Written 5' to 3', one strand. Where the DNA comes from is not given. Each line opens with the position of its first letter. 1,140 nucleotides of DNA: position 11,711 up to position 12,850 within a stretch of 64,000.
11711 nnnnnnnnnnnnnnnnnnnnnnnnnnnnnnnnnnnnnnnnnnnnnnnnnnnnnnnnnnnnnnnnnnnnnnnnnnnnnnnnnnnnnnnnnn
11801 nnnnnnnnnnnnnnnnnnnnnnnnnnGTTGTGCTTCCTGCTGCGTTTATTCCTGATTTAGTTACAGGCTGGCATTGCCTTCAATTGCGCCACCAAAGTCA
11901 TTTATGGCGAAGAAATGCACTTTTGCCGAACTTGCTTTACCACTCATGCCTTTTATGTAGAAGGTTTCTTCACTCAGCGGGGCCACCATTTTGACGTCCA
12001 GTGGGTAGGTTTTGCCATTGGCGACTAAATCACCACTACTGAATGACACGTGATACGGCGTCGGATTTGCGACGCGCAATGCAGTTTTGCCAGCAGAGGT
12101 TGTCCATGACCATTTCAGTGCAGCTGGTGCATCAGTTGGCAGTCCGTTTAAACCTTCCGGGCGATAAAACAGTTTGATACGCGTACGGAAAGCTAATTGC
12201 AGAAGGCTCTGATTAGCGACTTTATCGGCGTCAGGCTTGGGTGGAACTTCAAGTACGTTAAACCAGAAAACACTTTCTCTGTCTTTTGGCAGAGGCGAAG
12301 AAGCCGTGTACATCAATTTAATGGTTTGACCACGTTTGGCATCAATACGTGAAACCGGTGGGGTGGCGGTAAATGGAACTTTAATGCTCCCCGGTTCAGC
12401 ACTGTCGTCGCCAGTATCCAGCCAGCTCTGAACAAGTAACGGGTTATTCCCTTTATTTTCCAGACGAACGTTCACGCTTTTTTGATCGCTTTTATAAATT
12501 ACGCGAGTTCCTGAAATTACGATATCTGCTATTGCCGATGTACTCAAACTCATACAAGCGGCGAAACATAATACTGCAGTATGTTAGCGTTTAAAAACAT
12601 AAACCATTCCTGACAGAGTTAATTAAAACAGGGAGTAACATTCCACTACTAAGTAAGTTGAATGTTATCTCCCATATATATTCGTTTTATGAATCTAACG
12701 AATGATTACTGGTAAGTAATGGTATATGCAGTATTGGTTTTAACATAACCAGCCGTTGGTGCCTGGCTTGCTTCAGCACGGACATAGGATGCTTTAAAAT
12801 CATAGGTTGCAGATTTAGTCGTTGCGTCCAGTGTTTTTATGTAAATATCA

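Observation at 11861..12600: yadV chaperone has its signal peptide knocked out of frame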

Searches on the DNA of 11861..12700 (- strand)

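Call 4: search_dna_similar(query=window:11861-12700:-, collection=ecoli_genomes, mode=near, max_rows=30)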
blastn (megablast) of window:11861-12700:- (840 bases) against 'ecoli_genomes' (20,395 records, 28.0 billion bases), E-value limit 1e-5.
Records with a match: 2943; places in all: 2947; records where one place covers at least 80% of the query: 2902.
Genomes with a match: 2943 of 5426; with a place that covers at least 80% of the query: 2902. Places per genome that has any: lowest 1, median 1, highest 2. On chromosomes: 2944 places; on plasmids: 3.
Best place of each record, by identity: >=99% 14; 95-99% 29; 90-95% 161; 80-90% 24; 60-80% 2715.
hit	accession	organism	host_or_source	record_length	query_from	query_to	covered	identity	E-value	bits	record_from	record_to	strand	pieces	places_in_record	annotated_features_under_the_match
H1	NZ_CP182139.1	Escherichia coli strain CUWW06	wastewater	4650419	1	840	100%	100.0%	0e+0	1552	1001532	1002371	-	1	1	fimbrial chaperone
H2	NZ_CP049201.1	Escherichia coli strain PapRG-04-4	Papio papio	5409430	1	840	100%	99.9%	0e+0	1546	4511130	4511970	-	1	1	fimbrial chaperone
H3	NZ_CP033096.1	Escherichia coli strain CP53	pig feces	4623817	1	840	100%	99.3%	0e+0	1520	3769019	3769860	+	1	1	fimbrial chaperone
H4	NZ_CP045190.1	Escherichia coli strain NT1F31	pig manure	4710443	1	840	100%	99.3%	0e+0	1520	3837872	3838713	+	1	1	fimbrial chaperone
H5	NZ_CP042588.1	Escherichia coli strain PK6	Sus scrofa domesticus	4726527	1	840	100%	99.3%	0e+0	1520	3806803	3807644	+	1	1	fimbrial chaperone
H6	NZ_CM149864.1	Escherichia coli strain LCP22S3_I2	Sus scrofa domesticus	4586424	1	840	100%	99.3%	0e+0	1520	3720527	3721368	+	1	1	fimbrial chaperone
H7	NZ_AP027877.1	Escherichia coli strain 2018-05-2CC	Homo sapiens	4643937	1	840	100%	99.3%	0e+0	1519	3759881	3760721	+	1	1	fimbrial chaperone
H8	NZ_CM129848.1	Escherichia coli strain TB06052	fresh water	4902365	1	840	100%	99.3%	0e+0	1519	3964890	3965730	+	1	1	fimbrial chaperone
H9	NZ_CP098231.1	Escherichia coli strain XJ34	bovine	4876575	1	840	100%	99.2%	0e+0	1513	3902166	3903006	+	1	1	fimbrial chaperone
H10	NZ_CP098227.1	Escherichia coli strain XJ6-3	bovine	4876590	1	840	100%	99.2%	0e+0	1513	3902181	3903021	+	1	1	fimbrial chaperone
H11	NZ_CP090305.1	Escherichia coli strain Z503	Homo sapiens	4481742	1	840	100%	99.0%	0e+0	1507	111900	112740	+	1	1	fimbrial chaperone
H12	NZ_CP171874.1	Escherichia coli strain YZ22PE67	pig feces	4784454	1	840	100%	99.0%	0e+0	1507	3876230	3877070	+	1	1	fimbrial chaperone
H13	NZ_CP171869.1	Escherichia coli strain YZ22PE68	pig feces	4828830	1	840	100%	99.0%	0e+0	1507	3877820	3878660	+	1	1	fimbrial chaperone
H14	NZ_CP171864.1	Escherichia coli strain YZ22PE106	pig feces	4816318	1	840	100%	99.0%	0e+0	1507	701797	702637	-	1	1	fimbrial chaperone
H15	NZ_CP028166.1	Escherichia coli strain CFSAN064036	poultry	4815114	1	840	100%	98.9%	0e+0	1502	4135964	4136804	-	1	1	fimbrial chaperone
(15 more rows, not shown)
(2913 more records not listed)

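Call 5: get_annotated_region(hit=H1, flank=6000)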
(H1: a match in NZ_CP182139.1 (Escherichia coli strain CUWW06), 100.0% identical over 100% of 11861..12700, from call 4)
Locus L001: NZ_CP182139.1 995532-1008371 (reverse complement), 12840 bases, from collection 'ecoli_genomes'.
description: Escherichia coli strain CUWW06 chromosome, complete genome
organism: Escherichia coli strain CUWW06 (NCBI taxid 562)
replicon: chromosome; assembly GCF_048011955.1
host: -; source: wastewater; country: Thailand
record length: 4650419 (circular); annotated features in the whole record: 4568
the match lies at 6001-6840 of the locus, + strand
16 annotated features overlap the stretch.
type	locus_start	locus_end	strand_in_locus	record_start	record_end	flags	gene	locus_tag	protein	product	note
CDS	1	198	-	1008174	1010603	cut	hrpB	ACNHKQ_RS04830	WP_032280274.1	ATP-dependent helicase HrpB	-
CDS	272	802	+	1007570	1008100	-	thpR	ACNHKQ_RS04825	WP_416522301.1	RNA 2',3'-cyclic phosphodiesterase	-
CDS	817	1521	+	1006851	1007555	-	sfsA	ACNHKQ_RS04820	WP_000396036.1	DNA/RNA nuclease SfsA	-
CDS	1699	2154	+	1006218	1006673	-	dksA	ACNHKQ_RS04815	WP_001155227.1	RNA polymerase-binding protein DksA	-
CDS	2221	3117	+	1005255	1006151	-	gluQRS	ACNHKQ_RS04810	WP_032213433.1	tRNA glutamyl-Q(34) synthetase GluQRS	-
CDS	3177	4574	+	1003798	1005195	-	pcnB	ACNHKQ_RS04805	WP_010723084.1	polynucleotide adenylyltransferase PcnB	-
CDS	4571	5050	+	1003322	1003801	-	folK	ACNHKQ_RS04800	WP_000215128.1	2-amino-4-hydroxy-6-hydroxymethyldihydropteridine diphosphokinase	-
CDS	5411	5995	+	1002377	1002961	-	yadN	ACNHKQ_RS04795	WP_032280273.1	fimbrial protein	-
CDS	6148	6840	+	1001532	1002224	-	-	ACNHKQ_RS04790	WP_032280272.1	fimbrial chaperone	-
CDS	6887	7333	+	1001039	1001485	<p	-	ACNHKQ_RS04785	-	FimD/PapC N-terminal domain-containing protein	incomplete; partial in the middle of a contig; missing C-terminus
CDS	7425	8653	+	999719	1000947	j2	-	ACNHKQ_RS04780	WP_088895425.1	IS3-like element IS2 family transposase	programmed frameshift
CDS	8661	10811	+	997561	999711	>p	-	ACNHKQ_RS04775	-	outer membrane usher protein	incomplete; partial in the middle of a contig; missing N-terminus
CDS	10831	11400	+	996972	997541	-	-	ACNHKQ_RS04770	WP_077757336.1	fimbrial protein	-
CDS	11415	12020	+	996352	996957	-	yadL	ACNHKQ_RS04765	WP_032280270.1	fimbrial-like protein YadL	-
CDS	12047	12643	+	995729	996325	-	-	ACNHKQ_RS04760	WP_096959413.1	fimbrial-like protein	-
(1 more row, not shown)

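Call 6: get_annotated_region(hit=H2, flank=6000)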
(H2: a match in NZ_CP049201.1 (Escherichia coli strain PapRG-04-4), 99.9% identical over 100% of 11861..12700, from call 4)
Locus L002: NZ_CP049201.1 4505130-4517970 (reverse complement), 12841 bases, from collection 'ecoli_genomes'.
description: Escherichia coli strain PapRG-04-4 chromosome, complete genome
organism: Escherichia coli strain PapRG-04-4 (NCBI taxid 562)
replicon: chromosome; assembly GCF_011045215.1
host: Papio papio; source: stool; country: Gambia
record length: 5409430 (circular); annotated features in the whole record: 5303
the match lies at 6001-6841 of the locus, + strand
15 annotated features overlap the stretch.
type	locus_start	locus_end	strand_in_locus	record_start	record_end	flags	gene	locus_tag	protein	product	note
CDS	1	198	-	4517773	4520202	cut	hrpB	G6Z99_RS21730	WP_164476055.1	ATP-dependent helicase HrpB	-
CDS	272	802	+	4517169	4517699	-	thpR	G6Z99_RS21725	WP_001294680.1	RNA 2',3'-cyclic phosphodiesterase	-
CDS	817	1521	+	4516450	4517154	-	sfsA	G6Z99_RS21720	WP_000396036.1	DNA/RNA nuclease SfsA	-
CDS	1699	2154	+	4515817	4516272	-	dksA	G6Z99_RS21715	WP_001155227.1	RNA polymerase-binding protein DksA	-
CDS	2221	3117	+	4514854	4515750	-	gluQRS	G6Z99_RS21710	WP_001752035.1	tRNA glutamyl-Q(34) synthetase GluQRS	-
CDS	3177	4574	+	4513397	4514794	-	pcnB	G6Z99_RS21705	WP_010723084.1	polynucleotide adenylyltransferase PcnB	-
CDS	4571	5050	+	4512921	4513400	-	folK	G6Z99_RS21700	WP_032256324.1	2-amino-4-hydroxy-6-hydroxymethyldihydropteridine diphosphokinase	-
CDS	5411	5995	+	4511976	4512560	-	yadN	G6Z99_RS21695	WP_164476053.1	fimbrial protein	-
CDS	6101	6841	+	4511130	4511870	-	-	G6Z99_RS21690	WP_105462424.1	fimbrial chaperone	-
CDS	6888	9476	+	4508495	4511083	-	-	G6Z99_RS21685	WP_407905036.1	outer membrane usher protein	-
CDS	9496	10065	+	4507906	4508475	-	-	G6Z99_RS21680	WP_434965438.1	fimbrial protein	-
CDS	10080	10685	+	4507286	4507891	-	yadL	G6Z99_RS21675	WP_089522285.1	fimbrial-like protein YadL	-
CDS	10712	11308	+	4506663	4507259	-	-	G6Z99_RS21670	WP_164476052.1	fimbrial-like protein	-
CDS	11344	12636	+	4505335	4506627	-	-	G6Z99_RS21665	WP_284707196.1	fimbrial-like adhesin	-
CDS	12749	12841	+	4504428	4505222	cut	panB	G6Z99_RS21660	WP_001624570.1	3-methyl-2-oxobutanoate hydroxymethyltransferase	-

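Call 7: get_annotated_region(hit=H3, flank=3000)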
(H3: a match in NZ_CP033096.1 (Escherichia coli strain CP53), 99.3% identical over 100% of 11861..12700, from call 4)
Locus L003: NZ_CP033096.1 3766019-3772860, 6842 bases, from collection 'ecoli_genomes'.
description: Escherichia coli strain CP53 chromosome, complete genome
organism: Escherichia coli strain CP53 (NCBI taxid 562)
replicon: chromosome; assembly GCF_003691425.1
host: -; source: pig feces; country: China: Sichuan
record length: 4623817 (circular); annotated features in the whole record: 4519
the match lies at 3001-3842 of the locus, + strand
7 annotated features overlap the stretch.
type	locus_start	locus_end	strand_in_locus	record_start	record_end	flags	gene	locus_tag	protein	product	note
CDS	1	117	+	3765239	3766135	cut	gluQRS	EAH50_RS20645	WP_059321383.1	tRNA glutamyl-Q(34) synthetase GluQRS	-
CDS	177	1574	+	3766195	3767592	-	pcnB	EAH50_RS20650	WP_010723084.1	polynucleotide adenylyltransferase PcnB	-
CDS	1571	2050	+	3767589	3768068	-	folK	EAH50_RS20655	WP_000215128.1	2-amino-4-hydroxy-6-hydroxymethyldihydropteridine diphosphokinase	-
CDS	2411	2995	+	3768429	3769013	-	yadN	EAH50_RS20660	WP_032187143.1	fimbrial protein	-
CDS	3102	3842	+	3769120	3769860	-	-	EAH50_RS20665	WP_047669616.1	fimbrial chaperone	-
CDS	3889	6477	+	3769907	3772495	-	-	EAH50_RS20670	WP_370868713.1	outer membrane usher protein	-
CDS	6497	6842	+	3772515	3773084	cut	-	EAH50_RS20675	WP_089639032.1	fimbrial protein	-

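Call 8: get_annotated_region(hit=H7, flank=3000)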
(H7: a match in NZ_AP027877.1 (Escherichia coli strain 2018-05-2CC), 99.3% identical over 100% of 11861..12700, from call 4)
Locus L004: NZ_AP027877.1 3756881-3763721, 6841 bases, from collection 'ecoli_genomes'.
description: Escherichia coli strain 2018-05-2CC chromosome, complete genome
organism: Escherichia coli strain 2018-05-2CC (NCBI taxid 562)
replicon: chromosome; assembly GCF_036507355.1
host: Homo sapiens; source: feces; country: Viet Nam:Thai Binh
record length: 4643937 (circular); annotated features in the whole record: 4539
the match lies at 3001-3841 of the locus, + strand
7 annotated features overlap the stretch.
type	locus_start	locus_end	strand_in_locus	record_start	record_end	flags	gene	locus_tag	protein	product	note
CDS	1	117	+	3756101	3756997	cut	gluQRS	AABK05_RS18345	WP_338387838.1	tRNA glutamyl-Q(34) synthetase GluQRS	-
CDS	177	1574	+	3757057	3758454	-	pcnB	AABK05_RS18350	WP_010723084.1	polynucleotide adenylyltransferase PcnB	-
CDS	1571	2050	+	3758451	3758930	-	folK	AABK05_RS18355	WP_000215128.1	2-amino-4-hydroxy-6-hydroxymethyldihydropteridine diphosphokinase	-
CDS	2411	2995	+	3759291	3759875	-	yadN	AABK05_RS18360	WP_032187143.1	fimbrial protein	-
CDS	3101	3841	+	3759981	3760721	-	-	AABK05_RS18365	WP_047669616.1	fimbrial chaperone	-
CDS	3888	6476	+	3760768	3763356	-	-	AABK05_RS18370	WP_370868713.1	outer membrane usher protein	-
CDS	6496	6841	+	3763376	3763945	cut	-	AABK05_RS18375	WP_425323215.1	fimbrial protein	-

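Call 10: search_dna_similar(query=window:12550-12625:-, collection=ecoli_genomes, mode=near, max_rows=60)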
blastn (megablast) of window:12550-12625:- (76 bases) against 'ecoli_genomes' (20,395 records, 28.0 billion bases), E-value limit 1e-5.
Records with a match: 42; places in all: 42; records where one place covers at least 80% of the query: 42.
Genomes with a match: 42 of 5426; with a place that covers at least 80% of the query: 42. Places per genome that has any: lowest 1, median 1, highest 1. On chromosomes: 42 places; on plasmids: 0.
Best place of each record, by identity: >=99% 1; 95-99% 41.
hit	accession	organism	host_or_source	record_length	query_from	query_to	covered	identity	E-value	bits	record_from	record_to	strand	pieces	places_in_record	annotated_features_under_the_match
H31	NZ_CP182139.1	Escherichia coli strain CUWW06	wastewater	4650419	1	76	100%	100.0%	3e-31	141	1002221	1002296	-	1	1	fimbrial chaperone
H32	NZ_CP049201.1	Escherichia coli strain PapRG-04-4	Papio papio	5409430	1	76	100%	98.7%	2e-29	135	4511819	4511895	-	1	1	fimbrial chaperone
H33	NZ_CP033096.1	Escherichia coli strain CP53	pig feces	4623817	1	76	100%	97.4%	7e-28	130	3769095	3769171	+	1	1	fimbrial chaperone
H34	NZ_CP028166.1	Escherichia coli strain CFSAN064036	poultry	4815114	1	76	100%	97.4%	7e-28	130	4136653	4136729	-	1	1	fimbrial chaperone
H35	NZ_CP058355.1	Escherichia coli strain AMSCJX03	Giant Panda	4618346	1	76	100%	97.4%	7e-28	130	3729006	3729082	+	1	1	fimbrial chaperone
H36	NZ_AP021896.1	Escherichia coli strain 2018-02-2CC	Homo sapiens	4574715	1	76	100%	97.4%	7e-28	130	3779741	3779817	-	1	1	fimbrial chaperone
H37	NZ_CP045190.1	Escherichia coli strain NT1F31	pig manure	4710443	1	76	100%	97.4%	7e-28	130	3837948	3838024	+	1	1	fimbrial chaperone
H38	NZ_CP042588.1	Escherichia coli strain PK6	Sus scrofa domesticus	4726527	1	76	100%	97.4%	7e-28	130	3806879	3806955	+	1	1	fimbrial chaperone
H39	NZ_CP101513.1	Escherichia coli strain HH194M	migratory bird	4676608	1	76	100%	97.4%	7e-28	130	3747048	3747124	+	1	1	fimbrial chaperone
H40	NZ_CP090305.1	Escherichia coli strain Z503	Homo sapiens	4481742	1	76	100%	97.4%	7e-28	130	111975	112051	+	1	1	fimbrial chaperone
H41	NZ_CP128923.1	Escherichia coli strain TUM9868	missing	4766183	1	76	100%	97.4%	7e-28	130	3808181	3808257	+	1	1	fimbrial chaperone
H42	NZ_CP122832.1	Escherichia coli strain ETEC1730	Sus scrofa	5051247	1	76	100%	97.4%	7e-28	130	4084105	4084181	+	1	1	fimbrial chaperone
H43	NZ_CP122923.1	Escherichia coli strain ETEC1703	Sus scrofa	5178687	1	76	100%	97.4%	7e-28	130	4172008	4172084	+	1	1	fimbrial chaperone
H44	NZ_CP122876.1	Escherichia coli strain ETEC1717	Sus scrofa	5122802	1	76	100%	97.4%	7e-28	130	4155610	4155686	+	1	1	fimbrial chaperone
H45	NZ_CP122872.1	Escherichia coli strain ETEC1718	Sus scrofa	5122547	1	76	100%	97.4%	7e-28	130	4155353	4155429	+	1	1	fimbrial chaperone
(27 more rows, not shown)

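Call 26: search_dna_similar(query=L002:5411-12636:+, collection=ecoli_genomes, mode=near, max_rows=60)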
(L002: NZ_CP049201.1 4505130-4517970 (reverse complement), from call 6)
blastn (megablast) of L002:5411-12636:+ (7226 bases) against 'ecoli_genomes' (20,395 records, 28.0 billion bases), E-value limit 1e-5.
Records with a match: 3097; places in all: 3195; records where one place covers at least 80% of the query: 2868.
Genomes with a match: 3097 of 5426; with a place that covers at least 80% of the query: 2868. Places per genome that has any: lowest 1, median 1, highest 5. On chromosomes: 3192 places; on plasmids: 3.
Best place of each record, by identity: >=99% 2; 95-99% 7; 90-95% 203; 80-90% 115; 60-80% 2770.
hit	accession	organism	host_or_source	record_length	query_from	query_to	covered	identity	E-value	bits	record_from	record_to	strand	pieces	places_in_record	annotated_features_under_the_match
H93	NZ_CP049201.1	Escherichia coli strain PapRG-04-4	Papio papio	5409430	1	7226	100%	100.0%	0e+0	13345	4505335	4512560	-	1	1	outer membrane usher protein | fimbrial-like adhesin | fimbrial chaperone | yadL: fimbrial-like protein YadL | fimbrial-like protein | and 2 other names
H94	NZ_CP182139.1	Escherichia coli strain CUWW06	wastewater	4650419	1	7226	100%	99.5%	0e+0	13152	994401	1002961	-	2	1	outer membrane usher protein | fimbrial-like adhesin | IS3-like element IS2 family transposase | fimbrial chaperone | yadL: fimbrial-like protein YadL | and 4 other names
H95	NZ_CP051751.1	Escherichia coli strain SCU-301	Homo sapiens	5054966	1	7223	100%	91.8%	0e+0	10035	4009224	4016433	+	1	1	outer membrane usher protein | fimbrial-like adhesin | fimbrial chaperone | yadL: fimbrial-like protein YadL | fimbrial-like protein | and 2 other names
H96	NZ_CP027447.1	Escherichia coli strain 2014C-3075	Homo sapiens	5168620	1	7223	100%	91.8%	0e+0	10030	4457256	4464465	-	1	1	outer membrane usher protein | fimbrial-like adhesin | fimbrial chaperone | yadL: fimbrial-like protein YadL | fimbrial-like protein | and 2 other names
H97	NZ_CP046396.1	Escherichia coli strain ampC_0069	Homo sapiens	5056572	1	7222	100%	91.6%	0e+0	9938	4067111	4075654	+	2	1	outer membrane usher protein | fimbrial-like adhesin | IS3 family transposase | yadL: fimbrial-like protein YadL | fimbrial-like protein | and 4 other names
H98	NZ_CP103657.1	Escherichia coli strain 3150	Homo sapiens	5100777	1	7222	100%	91.6%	0e+0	9938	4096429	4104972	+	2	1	outer membrane usher protein | fimbrial-like adhesin | IS3 family transposase | yadL: fimbrial-like protein YadL | fimbrial-like protein | and 4 other names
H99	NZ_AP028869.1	Escherichia coli strain JBEHAAB-19-0176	Homo sapiens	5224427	1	7222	100%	91.6%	0e+0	9938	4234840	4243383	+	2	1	outer membrane usher protein | fimbrial-like adhesin | IS3 family transposase | yadL: fimbrial-like protein YadL | fimbrial-like protein | and 4 other names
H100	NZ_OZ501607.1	Escherichia coli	Homo sapiens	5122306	1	7222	100%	91.6%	0e+0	9938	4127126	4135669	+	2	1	outer membrane usher protein | fimbrial-like adhesin | IS3 family transposase | yadL: fimbrial-like protein YadL | fimbrial-like protein | and 4 other names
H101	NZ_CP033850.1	Escherichia coli strain FDAARGOS_497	Homo sapiens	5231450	1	7222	100%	91.5%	0e+0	9928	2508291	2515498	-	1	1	outer membrane usher protein | fimbrial-like adhesin | fimbrial chaperone | yadL: fimbrial-like protein YadL | fimbrial-like protein | and 2 other names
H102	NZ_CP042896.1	Escherichia coli strain CFSAN061771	missing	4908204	1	7222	100%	91.5%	0e+0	9928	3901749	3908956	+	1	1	outer membrane usher protein | fimbrial-like adhesin | fimbrial chaperone | yadL: fimbrial-like protein YadL | fimbrial-like protein | and 2 other names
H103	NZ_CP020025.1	Escherichia coli strain WB61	Rupornis magnirostris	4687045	1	7222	100%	91.5%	0e+0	9928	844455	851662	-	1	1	outer membrane usher protein | fimbrial-like adhesin | fimbrial chaperone | yadL: fimbrial-like protein YadL | fimbrial-like protein | and 2 other names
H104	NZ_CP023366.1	Escherichia coli strain 1428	canine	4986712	1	7222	100%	91.5%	0e+0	9928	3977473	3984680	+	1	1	outer membrane usher protein | fimbrial-like adhesin | fimbrial chaperone | yadL: fimbrial-like protein YadL | fimbrial-like protein | and 2 other names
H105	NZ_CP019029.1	Escherichia coli strain Ecol_881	Homo sapiens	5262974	1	7222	100%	91.5%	0e+0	9928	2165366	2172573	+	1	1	outer membrane usher protein | fimbrial-like adhesin | fimbrial chaperone | yadL: fimbrial-like protein YadL | fimbrial-like protein | and 2 other names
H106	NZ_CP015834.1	Escherichia coli strain MS6198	Homo sapiens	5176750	1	7222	100%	91.5%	0e+0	9928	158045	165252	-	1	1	outer membrane usher protein | fimbrial-like adhesin | fimbrial chaperone | yadL: fimbrial-like protein YadL | fimbrial-like protein | and 2 other names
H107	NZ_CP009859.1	Escherichia coli strain ECONIH1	rectal swab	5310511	1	7222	100%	91.5%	0e+0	9928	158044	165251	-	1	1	outer membrane usher protein | fimbrial-like adhesin | fimbrial chaperone | yadL: fimbrial-like protein YadL | fimbrial-like protein | and 2 other names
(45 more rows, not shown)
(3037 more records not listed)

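Call 27: search_dna_similar(query=L008:9086-9852:+, collection=plasmids, mode=near, max_rows=3)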
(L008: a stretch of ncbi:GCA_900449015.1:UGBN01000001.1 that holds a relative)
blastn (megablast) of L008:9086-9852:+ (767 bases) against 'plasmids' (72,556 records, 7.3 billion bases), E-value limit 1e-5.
The search stops at 5000 records and this limit was reached: more records match than are counted here, and every count below describes the 5000 best-scoring records only.
Records with a match: at least 5000; places in all: 16394; records where one place covers at least 80% of the query: 5000.
Best place of each record, by identity: >=99% 4983; 95-99% 17.
By first word of the organism name: Escherichia 2212; Klebsiella 1677; Enterobacter 448; Salmonella 281; Citrobacter 173; Shigella 69; Providencia 28; Leclercia 27; Serratia 19; Raoultella 15; and 17 more.
By predicted mobility (MOB-suite, as given by PLSDB): conjugative 3701; non-mobilizable 794; mobilizable 505.
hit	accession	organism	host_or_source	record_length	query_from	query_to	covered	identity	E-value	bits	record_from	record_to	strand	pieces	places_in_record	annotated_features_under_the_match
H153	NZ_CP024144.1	Escherichia coli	single cell,clinical patient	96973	1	767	100%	100.0%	0e+0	1417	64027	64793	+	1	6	IS1-like element IS1B family transposase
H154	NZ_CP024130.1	Escherichia coli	whole organism,clinical patient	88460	1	767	100%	100.0%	0e+0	1417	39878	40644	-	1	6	IS1-like element IS1B family transposase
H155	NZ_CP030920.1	Escherichia coli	Homo sapiens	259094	1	767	100%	100.0%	0e+0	1417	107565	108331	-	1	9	IS1-like element IS1B family transposase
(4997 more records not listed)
